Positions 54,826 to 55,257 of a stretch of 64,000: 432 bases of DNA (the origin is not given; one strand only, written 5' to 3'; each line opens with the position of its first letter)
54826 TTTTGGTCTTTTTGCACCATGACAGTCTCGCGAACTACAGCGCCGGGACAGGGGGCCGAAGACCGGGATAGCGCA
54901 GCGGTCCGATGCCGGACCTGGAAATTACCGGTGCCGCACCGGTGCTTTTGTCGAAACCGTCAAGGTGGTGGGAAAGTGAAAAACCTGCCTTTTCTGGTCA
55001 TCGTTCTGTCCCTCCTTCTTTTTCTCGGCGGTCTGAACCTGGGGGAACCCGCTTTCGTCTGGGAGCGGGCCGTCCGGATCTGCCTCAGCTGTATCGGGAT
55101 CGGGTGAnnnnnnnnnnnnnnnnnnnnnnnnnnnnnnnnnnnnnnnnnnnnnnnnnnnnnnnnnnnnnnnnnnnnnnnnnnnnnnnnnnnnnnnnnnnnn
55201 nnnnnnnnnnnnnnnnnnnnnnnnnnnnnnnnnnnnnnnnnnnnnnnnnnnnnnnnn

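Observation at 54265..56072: A module of TlpA-like periplasmic thioredoxin, a 43-aa CXXC micro-protein and a NapH-like membrane polyferredoxin: candidate transmembrane thiol-reducing relay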

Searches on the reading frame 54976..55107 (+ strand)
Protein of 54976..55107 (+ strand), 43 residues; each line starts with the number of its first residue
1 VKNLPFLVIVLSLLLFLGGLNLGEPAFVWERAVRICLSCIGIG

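Call 3: search_protein_families(library=ncbifam, proteins=[window:54976-55107:+], max_evalue=1)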
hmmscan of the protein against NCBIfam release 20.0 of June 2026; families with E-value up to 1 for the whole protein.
window:54976-55107:+ (43 aa): 1 family
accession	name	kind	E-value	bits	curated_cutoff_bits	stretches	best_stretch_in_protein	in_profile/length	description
NF040920.1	CD1871A_fam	domain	9.2e-11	41.4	32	1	7-43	2-38/38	CD1871A family CXXC motif-containing protein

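Call 4: search_protein_families(library=pfam, proteins=[window:54976-55107:+], max_evalue=1)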
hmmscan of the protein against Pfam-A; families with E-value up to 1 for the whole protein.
window:54976-55107:+ (43 aa): 0 families

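Call 20: find_homologous_proteins(query=A3, max_evalue=0.01)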
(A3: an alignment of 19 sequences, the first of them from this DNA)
Query A3 (19 sequences) (43 aa, profile of the alignment): 2438 proteins with E <= 0.01 among 4905 candidates; the best 120 are listed.
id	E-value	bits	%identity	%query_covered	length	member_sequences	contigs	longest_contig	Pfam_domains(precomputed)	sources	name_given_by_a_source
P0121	3.3e-18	83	56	100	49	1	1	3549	-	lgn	-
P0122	3.8e-18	83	57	98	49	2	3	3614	-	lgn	-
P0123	4.2e-18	83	68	58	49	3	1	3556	-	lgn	-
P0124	6.4e-18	82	56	100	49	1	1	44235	-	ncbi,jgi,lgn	jgi:hypothetical protein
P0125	7.0e-18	82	72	58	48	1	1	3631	-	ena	-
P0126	7.0e-18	82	64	98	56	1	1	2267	-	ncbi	-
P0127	9.2e-18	82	45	98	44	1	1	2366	-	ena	-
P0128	1.2e-17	81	48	98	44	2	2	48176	-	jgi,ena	-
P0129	1.2e-17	81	38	98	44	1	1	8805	-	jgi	jgi:hypothetical protein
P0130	1.3e-17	81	68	58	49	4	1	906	-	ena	-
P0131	1.4e-17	81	45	98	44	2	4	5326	-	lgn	-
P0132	1.4e-17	81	65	72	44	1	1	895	-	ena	-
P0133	1.5e-17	81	45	98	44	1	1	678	-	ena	-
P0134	1.5e-17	81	62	91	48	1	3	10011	-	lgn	-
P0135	1.6e-17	81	67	98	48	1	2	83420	-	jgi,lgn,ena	-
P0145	2.4e-17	80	56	100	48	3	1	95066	-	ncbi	ncbi:MAG: hypothetical protein V1706_15020 [Pseudomonadota bacterium]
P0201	1.2e-16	78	100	49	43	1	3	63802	-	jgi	-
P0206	1.3e-16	78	52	98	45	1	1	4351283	-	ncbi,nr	ncbi:MAG: hypothetical protein JSV17_13930 [Candidatus Aminicenantes bacterium]|nr:MAG: hypothetical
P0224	1.7e-16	78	45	98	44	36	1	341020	-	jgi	jgi:hypothetical protein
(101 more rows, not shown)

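Call 23: find_encoding_contigs(protein=P0206, flank=8000, max_places=2)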
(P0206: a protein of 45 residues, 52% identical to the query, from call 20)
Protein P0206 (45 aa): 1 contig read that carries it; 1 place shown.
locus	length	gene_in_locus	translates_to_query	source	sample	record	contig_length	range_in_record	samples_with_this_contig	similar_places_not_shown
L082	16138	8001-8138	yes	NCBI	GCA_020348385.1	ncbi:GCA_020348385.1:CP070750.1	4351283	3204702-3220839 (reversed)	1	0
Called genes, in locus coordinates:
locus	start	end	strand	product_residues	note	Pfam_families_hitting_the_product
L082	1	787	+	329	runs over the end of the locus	PF02129:Peptidase_S15 (faint), PF12697:Abhydrolase_6, PF00561:Abhydrolase_1, PF12146:Hydrolase_4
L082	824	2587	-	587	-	PF00246:Peptidase_M14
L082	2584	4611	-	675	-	PF00246:Peptidase_M14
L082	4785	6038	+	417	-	PF25852:DUF6242_C (faint), PF13088:BNR_2 (faint), PF02012:BNR (faint), PF15899:BNR_6 (faint), PF15902:Sortilin-Vps10, PF14870:PSII_BNR (weak), PF15902:Sortilin-Vps10 (weak)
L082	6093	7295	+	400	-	PF14870:PSII_BNR (faint), PF02012:BNR (faint), PF15902:Sortilin-Vps10 (weak), PF18998:Flg_new_2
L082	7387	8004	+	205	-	PF00085:Thioredoxin, PF00578:AhpC-TSA, PF08534:Redoxin, PF13905:Thioredoxin_8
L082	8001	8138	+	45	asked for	-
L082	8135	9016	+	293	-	PF13187:Fer4_9 (faint), PF12838:Fer4_7 (faint), PF00037:Fer4 (faint), PF12801:Fer4_5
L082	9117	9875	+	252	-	PF13620:CarboxypepD_reg, PF17210:SdrD_B (weak), PF22904:NOMO1-like_2nd (weak), PF09430:EMC7_beta-sandw (weak), PF08534:Redoxin, PF00085:Thioredoxin (weak), PF00578:AhpC-TSA, PF13905:Thioredoxin_8, +1 more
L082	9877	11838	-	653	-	PF00578:AhpC-TSA, PF08534:Redoxin, PF00085:Thioredoxin (weak), PF13905:Thioredoxin_8, PF19494:DUF6029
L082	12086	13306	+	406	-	PF25852:DUF6242_C (faint), PF14870:PSII_BNR (faint), PF15902:Sortilin-Vps10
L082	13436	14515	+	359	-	PF13859:BNR_3 (faint), PF14870:PSII_BNR (faint), PF15902:Sortilin-Vps10 (faint), PF25852:DUF6242_C (faint), PF18998:Flg_new_2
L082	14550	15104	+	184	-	-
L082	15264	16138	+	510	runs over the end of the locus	PF01523:PmbA_TldD_1st, PF19290:PmbA_TldD_2nd, PF19289:PmbA_TldD_3rd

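Call 42: search_protein_representatives(alignment_id=A4)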
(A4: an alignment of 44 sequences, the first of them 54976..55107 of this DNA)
Query: 44 sequences, 46 profile positions. Proteins with E-value up to 0.001 (for the whole library): 1599; up to 1e-10: 75; up to 1e-30: 0. The best 150 are listed.
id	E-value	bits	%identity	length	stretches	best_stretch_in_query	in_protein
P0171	3.1e-20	87.8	-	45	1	2-46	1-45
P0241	2.0e-19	85.2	-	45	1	2-46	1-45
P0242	2.7e-17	78.4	-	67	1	3-46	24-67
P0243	2.9e-17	78.3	-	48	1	3-46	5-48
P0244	3.0e-17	78.2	-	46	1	3-46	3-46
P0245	7.8e-17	76.9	-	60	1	2-46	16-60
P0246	1.8e-16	75.7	-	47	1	3-46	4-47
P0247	2.0e-16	75.6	-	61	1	2-46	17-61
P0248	2.0e-16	75.6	-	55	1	3-46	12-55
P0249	2.6e-16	75.2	-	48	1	6-46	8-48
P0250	2.8e-16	75.1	-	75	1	5-46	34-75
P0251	2.9e-16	75.1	-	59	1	4-46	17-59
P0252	5.8e-16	74.1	-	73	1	5-46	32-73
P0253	7.8e-16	73.7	-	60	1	4-46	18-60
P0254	8.5e-16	73.6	-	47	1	2-46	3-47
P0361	1.9e-09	53.3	-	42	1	9-46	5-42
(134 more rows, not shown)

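Call 54: find_homologous_proteins(query=P0361, max_evalue=0.01)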
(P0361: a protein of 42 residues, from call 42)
Query P0361 (42 aa): 1 proteins with E <= 0.01 among 1 candidates.
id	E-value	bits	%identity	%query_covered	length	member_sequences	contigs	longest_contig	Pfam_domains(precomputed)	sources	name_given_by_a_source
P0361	1.4e-16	75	100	100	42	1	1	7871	-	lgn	-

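Call 55: find_encoding_contigs(protein=P0361, flank=8000, max_places=3)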
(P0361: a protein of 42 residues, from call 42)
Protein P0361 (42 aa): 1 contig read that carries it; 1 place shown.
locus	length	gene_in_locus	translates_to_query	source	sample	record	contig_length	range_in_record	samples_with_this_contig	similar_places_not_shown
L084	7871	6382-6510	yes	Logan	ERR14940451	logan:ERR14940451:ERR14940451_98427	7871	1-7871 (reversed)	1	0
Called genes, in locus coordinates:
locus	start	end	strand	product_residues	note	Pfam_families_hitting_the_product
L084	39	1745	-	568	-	PF07694:5TM-5TMR_LYT, PF06580:His_kinase, PF02518:HATPase_c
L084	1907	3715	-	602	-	PF00664:ABC_membrane, PF03193:RsgA_GTPase (weak), PF02463:SMC_N (faint), PF00005:ABC_tran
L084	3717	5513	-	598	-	PF00664:ABC_membrane, PF00005:ABC_tran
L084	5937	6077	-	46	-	-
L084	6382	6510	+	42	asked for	-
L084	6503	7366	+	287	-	PF12838:Fer4_7 (faint), PF12837:Fer4_6 (faint), PF12801:Fer4_5, PF00037:Fer4 (weak)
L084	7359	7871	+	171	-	?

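Call 56: search_protein_families(library=pfam, proteins=[L084:7359-7871:+, L084:6503-7366:+, L082:9117-9875:+], max_evalue=0.01)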
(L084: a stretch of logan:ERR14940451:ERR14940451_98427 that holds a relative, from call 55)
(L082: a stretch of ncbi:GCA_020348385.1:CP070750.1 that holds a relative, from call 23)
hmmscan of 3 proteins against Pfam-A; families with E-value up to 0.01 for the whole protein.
L084:7359-7871:+ (171 aa): 1 family
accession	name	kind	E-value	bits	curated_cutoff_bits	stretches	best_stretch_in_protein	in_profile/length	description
PF02517.21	Rce1-like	-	2.9e-08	34.3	22.4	1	119-168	3-53/93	Type II CAAX prenyl endopeptidase Rce1-like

L084:6503-7366:+ (287 aa): 10 families
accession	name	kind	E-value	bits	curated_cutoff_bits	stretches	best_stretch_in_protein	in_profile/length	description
PF12801.12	Fer4_5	-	5.1e-21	74.8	22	2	76-117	6-47/48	4Fe-4S binding domain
PF00037.32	Fer4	-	2.2e-09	37.2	21.1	2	253-273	4-24/24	4Fe-4S binding domain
PF12837.12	Fer4_6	-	5.2e-07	29.8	25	2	224-247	1-24/24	4Fe-4S binding domain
PF12838.12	Fer4_7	-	3.4e-06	27.8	27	1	257-281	2-26/52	4Fe-4S dicluster domain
PF13237.11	Fer4_10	-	5.7e-05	23.4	25.5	2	224-268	1-53/53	4Fe-4S dicluster domain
PF13484.11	Fer4_16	-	7.4e-05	23.9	30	1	256-284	1-28/66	4Fe-4S double cluster binding domain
PF13187.11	Fer4_9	-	8.8e-05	22.9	27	1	232-271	2-51/52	4Fe-4S dicluster domain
PF14697.11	Fer4_21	-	0.00083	19.9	35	2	228-272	4-57/59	4Fe-4S dicluster domain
PF13183.11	Fer4_8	-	0.0011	19.9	27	0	256-278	4-26/68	4Fe-4S dicluster domain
PF12797.12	Fer4_2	-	0.0072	16.7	24.5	0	257-269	10-22/22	4Fe-4S binding domain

L082:9117-9875:+ (252 aa): 11 families
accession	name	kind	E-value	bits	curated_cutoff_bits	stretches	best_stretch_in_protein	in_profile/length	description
PF00578.27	AhpC-TSA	-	1.7e-18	67.2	26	1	122-234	2-123/124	AhpC/TSA family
PF08534.16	Redoxin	-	6.7e-14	52.4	26.6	1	127-241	8-137/148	Redoxin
PF13905.12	Thioredoxin_8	-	1.5e-10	41.7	27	1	145-232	1-94/94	Thioredoxin-like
PF13620.12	CarboxypepD_reg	-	7.1e-08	33.1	32.3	1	38-111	2-80/82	Carboxypeptidase regulatory-like domain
PF17210.9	SdrD_B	-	1.6e-07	32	29.7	1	40-121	15-99/112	SdrD B-like domain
PF00085.26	Thioredoxin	-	6e-07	29.9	23.5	1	142-176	16-49/103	Thioredoxin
PF09430.16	EMC7_beta-sandw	-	1e-05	26.1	26.6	1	50-114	8-69/122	ER membrane protein complex subunit 7, beta-sandwich domain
PF13715.12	CarbopepD_reg_2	-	1.3e-05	25.6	32.2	1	39-116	2-80/88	CarboxypepD_reg-like domain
PF00255.25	GSHPx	-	2.7e-05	24.1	27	1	127-181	3-56/108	Glutathione peroxidase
PF17802.7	SpaA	-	0.0034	17.9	23.1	0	54-85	23-57/91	Prealbumin-like fold domain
PF23193.1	NOMO_3rd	-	0.0065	16.9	27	0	62-88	60-86/120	NOMO third transthyretin-like domain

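Call 63: find_encoding_contigs(protein=P0224, flank=6000, max_places=2)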
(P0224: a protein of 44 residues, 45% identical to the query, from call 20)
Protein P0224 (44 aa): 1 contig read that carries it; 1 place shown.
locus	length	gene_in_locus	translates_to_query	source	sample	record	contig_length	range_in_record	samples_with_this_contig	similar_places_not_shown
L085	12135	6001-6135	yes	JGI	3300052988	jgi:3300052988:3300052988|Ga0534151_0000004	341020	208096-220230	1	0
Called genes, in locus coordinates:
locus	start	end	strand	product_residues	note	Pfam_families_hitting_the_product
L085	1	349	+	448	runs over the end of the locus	PF07075:NamZ_N, PF20732:NamZ_C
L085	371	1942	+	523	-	PF03951:Gln-synt_N, PF00120:Gln-synt_C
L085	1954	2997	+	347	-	PF01208:URO-D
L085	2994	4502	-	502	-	PF00370:FGGY_N, PF02782:FGGY_C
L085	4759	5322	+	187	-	PF13505:OMP_b-brl (weak)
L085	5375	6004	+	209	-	PF08534:Redoxin, PF00578:AhpC-TSA, PF00085:Thioredoxin, PF13098:Thioredoxin_2 (weak), PF13905:Thioredoxin_8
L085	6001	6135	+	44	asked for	-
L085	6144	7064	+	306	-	PF12838:Fer4_7 (faint), PF13187:Fer4_9 (faint), PF00037:Fer4 (faint), PF12801:Fer4_5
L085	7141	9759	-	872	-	PF00069:Pkinase, PF01636:APH (faint), PF07714:PK_Tyr_Ser-Thr, PF03109:ABC1 (weak), PF13620:CarboxypepD_reg (faint), PF08308:PEGA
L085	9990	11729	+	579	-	PF00069:Pkinase, PF07714:PK_Tyr_Ser-Thr, PF03109:ABC1 (weak)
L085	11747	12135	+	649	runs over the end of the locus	PF08308:PEGA, PF13449:Phytase-like (faint), PF06739:SBBP (faint), PF08450:SGL (faint), PF25021:TEN_NHL (faint), PF17170:DUF5128 (weak), PF01436:NHL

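Call 64: find_encoding_contigs(protein=P0145, flank=6000, max_places=2)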
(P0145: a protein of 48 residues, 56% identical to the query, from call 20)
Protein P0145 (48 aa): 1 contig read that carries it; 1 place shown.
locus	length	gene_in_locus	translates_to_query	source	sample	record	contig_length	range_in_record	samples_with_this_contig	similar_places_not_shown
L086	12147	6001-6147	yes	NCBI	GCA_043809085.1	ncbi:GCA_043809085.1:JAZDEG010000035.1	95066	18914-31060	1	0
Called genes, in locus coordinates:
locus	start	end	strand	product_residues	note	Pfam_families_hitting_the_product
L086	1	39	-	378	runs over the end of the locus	PF02322:Cyt_bd_oxida_II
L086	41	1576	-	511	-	PF01654:Cyt_bd_oxida_I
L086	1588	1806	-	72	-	PF14899:DUF4492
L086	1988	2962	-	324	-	PF00158:Sigma54_activat, PF14532:Sigma54_activ_2, PF25601:AAA_lid_14, PF02954:HTH_8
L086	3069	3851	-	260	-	PF06750:A24_N_bact, PF01478:Peptidase_A24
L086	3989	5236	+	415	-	-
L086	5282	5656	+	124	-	PF07238:PilZ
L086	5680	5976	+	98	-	PF01910:Thiamine_BP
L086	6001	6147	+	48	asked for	-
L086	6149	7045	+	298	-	PF12838:Fer4_7 (faint), PF00037:Fer4 (faint), PF12801:Fer4_5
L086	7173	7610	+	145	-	PF06347:SH3_4, PF08239:SH3_3, PF06347:SH3_4, PF08239:SH3_3, PF18348:SH3_16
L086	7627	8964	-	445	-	PF13489:Methyltransf_23 (weak), PF01209:Ubie_methyltran, PF08241:Methyltransf_11, PF08242:Methyltransf_12, PF13649:Methyltransf_25, PF13847:Methyltransf_31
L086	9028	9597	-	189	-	PF13436:Gly-zipper_OmpA (weak)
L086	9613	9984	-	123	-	-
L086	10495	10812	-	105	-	-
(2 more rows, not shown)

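Call 65: find_encoding_contigs(protein=P0201, flank=6000, max_places=3)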
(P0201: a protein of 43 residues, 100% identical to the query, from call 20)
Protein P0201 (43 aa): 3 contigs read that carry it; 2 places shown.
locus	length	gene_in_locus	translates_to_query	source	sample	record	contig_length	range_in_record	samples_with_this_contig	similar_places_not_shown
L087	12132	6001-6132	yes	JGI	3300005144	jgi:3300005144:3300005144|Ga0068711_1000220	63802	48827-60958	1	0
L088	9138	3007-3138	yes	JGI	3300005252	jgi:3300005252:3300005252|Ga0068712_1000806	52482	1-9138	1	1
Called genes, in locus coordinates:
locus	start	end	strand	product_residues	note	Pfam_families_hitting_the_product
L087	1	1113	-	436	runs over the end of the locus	PF07690:MFS_1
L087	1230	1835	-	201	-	PF12804:NTP_transf_3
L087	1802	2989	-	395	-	PF00465:Fe-ADH, PF13685:Fe-ADH_2, PF25137:ADH_Fe_C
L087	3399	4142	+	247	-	PF03591:AzlC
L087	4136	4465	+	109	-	PF05437:AzlD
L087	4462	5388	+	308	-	PF00892:EamA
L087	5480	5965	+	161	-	PF00085:Thioredoxin (faint), PF00578:AhpC-TSA, PF08534:Redoxin, PF13905:Thioredoxin_8 (weak)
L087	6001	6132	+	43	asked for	-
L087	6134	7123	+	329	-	PF00037:Fer4 (faint), PF12801:Fer4_5, PF12838:Fer4_7 (weak)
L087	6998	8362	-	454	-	PF18073:Zn_ribbon_LapB, PF13481:AAA_25, PF03796:DnaB_C (faint), PF06745:ATPase, PF23442:DUF7125 (weak), PF13541:ChlI (weak), PF05362:Lon_C (weak)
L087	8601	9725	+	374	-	-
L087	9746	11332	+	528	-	PF00389:2-Hacid_dh, PF02826:2-Hacid_dh_C, PF19304:PGDH_inter, PF01842:ACT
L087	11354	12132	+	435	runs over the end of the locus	PF00709:Adenylsucc_synt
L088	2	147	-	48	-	?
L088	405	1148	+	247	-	PF03591:AzlC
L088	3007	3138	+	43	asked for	-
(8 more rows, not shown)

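Call 82: predict_structure(alignment_id=A4)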
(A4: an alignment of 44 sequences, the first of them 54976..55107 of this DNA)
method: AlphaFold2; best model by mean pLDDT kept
length: 43 residues; sequences in the alignment: 44
mean_pLDDT: 85.4   pTM: 0.41
mean pLDDT of the five models: 85.4, 83.4, 76.0, 73.4, 70.5
residues with pLDDT >= 90: 13; 70-90: 28; 50-70: 2; < 50: 0
segments of 3 or more residues with pLDDT < 50: none
pLDDT, mean of each block of 10 residues (from residue 1): 87 90 80 88 76
secondary structure, 60 per line:
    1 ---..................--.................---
elements in order: H4-21 H24-40
